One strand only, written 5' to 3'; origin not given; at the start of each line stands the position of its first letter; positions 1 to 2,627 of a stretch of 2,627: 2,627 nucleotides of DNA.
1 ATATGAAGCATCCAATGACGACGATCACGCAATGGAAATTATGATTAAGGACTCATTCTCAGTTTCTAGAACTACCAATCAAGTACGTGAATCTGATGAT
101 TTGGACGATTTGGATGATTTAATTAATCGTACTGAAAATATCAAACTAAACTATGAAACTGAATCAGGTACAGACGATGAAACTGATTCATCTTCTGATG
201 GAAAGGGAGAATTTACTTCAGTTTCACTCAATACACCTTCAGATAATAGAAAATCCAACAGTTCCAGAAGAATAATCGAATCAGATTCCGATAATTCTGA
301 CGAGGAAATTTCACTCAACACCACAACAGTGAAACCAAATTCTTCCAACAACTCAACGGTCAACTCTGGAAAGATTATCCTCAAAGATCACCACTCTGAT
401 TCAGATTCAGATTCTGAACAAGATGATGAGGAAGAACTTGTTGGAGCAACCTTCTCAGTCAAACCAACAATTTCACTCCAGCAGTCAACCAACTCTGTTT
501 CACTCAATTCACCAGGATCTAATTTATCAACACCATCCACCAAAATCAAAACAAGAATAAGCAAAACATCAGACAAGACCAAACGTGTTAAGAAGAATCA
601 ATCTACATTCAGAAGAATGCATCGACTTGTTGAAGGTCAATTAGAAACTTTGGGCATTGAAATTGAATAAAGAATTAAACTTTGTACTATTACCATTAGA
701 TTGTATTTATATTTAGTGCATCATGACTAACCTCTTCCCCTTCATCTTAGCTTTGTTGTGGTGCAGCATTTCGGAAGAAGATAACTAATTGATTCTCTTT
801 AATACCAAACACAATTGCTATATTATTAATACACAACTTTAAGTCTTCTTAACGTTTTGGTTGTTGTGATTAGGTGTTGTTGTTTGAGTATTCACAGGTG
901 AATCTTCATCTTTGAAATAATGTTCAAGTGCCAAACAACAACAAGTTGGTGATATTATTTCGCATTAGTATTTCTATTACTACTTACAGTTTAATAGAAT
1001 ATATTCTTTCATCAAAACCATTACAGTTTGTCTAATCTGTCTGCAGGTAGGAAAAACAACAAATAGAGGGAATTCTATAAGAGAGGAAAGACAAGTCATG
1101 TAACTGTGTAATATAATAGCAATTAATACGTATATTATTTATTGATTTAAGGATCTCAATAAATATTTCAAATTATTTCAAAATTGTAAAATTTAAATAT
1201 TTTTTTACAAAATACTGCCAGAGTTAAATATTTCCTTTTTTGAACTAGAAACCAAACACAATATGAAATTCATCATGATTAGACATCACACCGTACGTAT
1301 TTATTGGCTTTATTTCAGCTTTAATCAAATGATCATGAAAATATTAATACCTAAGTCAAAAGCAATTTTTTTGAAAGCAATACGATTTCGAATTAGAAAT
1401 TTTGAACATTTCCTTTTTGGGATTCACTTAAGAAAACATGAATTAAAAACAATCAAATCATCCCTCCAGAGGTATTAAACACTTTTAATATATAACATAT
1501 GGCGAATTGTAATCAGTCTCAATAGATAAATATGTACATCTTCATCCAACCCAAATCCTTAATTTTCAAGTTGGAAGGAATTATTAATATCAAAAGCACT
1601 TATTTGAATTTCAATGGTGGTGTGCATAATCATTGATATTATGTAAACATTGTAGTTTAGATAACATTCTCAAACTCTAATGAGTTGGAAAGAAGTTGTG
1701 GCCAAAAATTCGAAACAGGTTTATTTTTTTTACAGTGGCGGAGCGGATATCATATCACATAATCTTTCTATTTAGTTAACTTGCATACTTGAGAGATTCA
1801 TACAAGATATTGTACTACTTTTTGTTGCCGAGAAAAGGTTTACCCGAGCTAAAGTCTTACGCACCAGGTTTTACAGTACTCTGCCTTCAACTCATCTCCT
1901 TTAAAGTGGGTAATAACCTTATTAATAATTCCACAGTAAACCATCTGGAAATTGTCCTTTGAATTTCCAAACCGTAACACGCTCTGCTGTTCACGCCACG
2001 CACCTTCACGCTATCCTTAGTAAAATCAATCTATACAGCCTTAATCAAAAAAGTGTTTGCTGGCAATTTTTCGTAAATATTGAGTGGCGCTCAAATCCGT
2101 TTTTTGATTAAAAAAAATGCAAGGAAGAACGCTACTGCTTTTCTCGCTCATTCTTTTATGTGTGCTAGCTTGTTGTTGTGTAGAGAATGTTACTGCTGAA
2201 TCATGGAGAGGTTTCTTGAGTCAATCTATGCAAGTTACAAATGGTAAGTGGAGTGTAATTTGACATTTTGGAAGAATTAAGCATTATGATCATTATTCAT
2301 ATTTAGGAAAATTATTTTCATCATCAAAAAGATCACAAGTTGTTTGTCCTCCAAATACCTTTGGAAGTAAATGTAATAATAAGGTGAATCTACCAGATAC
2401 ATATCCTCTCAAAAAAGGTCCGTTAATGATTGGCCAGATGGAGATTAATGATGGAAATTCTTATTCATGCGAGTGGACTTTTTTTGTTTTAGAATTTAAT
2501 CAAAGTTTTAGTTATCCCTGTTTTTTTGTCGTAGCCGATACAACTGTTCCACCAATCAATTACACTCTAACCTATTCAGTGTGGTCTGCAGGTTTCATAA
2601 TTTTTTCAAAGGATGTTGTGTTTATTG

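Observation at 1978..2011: Four CACGC (GCGTG) cores packed into 34 bp about 105-140 bp upstream of the gene-2 start codon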

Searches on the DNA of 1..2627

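Call 3: search_rna_families(source=window, threshold=evalue, max_evalue=10, show_alignments=3)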
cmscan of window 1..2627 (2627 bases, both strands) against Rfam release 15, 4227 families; matches with E-value up to 10: 4.
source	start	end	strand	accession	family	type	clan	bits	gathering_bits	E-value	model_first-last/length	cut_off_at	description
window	365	481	-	RF01427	snoR127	Gene; snRNA; snoRNA; CD-box;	-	20.7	37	0.89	1-139/139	no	small nucleolar RNA snoR127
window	2141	2220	+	RF04308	HCV_SL2531-SL2549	Cis-reg;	-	20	56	0.41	1-72/72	no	Hepatitis C virus stem-loop SL2531 and SL2549AU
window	567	648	-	RF01860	Afu_455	Gene; snRNA; snoRNA; CD-box;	-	19.3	48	3.6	1-92/92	no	A. fumigatus snoRNA Afu_455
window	1301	1400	+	RF00544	snopsi28S-3327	Gene; snRNA; snoRNA; HACA-box;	CL00021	17.4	70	6.2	1-143/143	no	Small nucleolar RNA psi28S-3327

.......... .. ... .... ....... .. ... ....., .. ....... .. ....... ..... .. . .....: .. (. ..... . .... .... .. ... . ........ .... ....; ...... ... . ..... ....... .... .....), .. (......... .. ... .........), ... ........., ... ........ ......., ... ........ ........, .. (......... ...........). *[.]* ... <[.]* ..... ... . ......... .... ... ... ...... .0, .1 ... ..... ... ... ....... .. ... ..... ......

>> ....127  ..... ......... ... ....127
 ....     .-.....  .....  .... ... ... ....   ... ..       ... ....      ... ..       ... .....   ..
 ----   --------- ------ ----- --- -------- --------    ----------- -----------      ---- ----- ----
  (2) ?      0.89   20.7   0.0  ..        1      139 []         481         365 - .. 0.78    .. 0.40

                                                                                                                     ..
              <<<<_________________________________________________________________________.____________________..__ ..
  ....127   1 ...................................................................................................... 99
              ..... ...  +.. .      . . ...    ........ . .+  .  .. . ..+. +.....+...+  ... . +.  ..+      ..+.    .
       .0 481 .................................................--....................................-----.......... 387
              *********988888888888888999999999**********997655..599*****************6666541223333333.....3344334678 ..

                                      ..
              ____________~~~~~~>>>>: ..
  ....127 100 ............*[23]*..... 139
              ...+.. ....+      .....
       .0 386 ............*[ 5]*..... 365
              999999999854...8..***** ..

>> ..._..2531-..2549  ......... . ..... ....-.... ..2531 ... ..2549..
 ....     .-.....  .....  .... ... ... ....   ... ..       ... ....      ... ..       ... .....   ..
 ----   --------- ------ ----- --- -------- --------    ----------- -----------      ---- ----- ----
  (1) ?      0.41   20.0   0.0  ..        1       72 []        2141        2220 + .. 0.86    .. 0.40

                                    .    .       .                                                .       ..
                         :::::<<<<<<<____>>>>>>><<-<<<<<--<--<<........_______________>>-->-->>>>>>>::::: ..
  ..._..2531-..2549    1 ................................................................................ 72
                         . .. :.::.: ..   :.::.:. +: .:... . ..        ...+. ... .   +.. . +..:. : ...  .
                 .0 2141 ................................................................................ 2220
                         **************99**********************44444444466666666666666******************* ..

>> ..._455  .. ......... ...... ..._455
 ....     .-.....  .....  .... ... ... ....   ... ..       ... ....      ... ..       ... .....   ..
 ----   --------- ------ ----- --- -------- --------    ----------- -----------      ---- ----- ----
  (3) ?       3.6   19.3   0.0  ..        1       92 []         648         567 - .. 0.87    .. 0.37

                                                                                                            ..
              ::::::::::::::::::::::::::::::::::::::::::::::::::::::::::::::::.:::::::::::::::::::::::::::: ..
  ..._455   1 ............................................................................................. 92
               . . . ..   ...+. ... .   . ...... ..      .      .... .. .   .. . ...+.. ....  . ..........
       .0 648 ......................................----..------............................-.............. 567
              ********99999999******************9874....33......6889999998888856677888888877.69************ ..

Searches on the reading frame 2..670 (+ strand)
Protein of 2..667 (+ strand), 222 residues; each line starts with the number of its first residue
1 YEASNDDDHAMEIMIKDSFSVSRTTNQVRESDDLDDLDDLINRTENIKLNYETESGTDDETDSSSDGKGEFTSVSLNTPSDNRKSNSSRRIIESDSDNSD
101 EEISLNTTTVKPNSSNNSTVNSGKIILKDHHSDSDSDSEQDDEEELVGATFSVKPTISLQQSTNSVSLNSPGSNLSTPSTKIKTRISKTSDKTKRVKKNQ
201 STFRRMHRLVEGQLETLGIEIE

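Call 10: search_protein_families(library=pfam, proteins=[window:2-667:+], max_evalue=1)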
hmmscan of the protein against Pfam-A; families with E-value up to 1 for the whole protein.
seq(222 aa): 0 families

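Call 14: find_homologous_proteins(query=window:2-667:+, max_evalue=0.01)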
Query seq(222 aa): 371 candidates shared short words with the query, none scored E <= 0.01.

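Call 51: find_encoding_contigs(protein=window:32-670:+, flank=10000)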
Protein window:32-670:+ (212 aa): no gene with exactly this product is on record in the collection.

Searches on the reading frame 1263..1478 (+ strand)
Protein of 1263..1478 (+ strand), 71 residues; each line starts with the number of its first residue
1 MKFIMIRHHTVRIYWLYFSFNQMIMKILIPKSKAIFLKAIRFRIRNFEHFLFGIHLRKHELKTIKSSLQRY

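Call 50: find_encoding_contigs(protein=window:1263-1478:+, flank=10000)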
Protein window:1263-1478:+ (71 aa): no gene with exactly this product is on record in the collection.

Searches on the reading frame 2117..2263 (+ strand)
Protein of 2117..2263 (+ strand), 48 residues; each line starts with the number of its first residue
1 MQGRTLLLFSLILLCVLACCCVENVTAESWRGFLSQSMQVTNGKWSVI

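Call 49: find_encoding_contigs(protein=window:2117-2263:+, flank=10000)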
Protein window:2117-2263:+ (48 aa): no gene with exactly this product is on record in the collection.
